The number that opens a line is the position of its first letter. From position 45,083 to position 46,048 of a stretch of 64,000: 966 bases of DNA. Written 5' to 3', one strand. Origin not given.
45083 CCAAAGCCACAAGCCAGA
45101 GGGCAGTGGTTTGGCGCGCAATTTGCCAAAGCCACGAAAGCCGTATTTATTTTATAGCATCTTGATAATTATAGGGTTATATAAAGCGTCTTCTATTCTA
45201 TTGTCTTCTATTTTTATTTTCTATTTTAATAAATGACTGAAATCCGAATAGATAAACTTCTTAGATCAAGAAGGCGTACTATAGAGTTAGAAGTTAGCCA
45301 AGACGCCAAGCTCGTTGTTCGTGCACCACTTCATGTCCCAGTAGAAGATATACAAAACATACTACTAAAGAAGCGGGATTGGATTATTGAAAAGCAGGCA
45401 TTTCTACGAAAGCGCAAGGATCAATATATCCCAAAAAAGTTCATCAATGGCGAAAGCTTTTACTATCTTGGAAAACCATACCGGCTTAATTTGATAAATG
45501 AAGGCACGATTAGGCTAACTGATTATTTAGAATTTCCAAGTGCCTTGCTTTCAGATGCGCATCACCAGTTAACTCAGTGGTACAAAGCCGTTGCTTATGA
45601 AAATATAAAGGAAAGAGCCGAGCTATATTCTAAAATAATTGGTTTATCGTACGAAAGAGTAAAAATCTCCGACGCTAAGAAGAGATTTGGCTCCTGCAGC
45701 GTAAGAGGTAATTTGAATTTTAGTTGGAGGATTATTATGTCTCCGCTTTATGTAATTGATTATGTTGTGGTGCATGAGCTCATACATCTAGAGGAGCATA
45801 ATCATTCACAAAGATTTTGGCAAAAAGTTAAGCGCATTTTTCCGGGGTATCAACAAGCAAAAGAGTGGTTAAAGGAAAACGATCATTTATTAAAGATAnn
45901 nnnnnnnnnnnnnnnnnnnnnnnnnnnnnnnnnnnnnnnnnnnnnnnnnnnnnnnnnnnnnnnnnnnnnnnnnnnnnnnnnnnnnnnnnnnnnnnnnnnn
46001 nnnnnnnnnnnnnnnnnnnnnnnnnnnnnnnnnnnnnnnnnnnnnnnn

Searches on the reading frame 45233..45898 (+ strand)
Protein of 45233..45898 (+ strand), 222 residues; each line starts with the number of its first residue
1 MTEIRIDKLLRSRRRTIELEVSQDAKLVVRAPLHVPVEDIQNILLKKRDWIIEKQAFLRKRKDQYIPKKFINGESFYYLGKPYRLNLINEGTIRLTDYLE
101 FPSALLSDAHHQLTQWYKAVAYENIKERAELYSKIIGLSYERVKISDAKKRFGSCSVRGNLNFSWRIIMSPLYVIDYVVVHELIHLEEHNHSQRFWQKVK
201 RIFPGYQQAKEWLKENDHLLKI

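Call 63: search_protein_families(library=pfam, proteins=[window:45233-45898:+], max_evalue=0.001)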
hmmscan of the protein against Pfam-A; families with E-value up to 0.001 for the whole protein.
window:45233-45898:+ (222 aa): 1 family
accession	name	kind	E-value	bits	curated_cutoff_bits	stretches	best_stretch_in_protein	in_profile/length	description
PF01863.23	YgjP-like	-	3.2e-58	197.6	26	1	15-216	1-207/207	YgjP-like, metallopeptidase domain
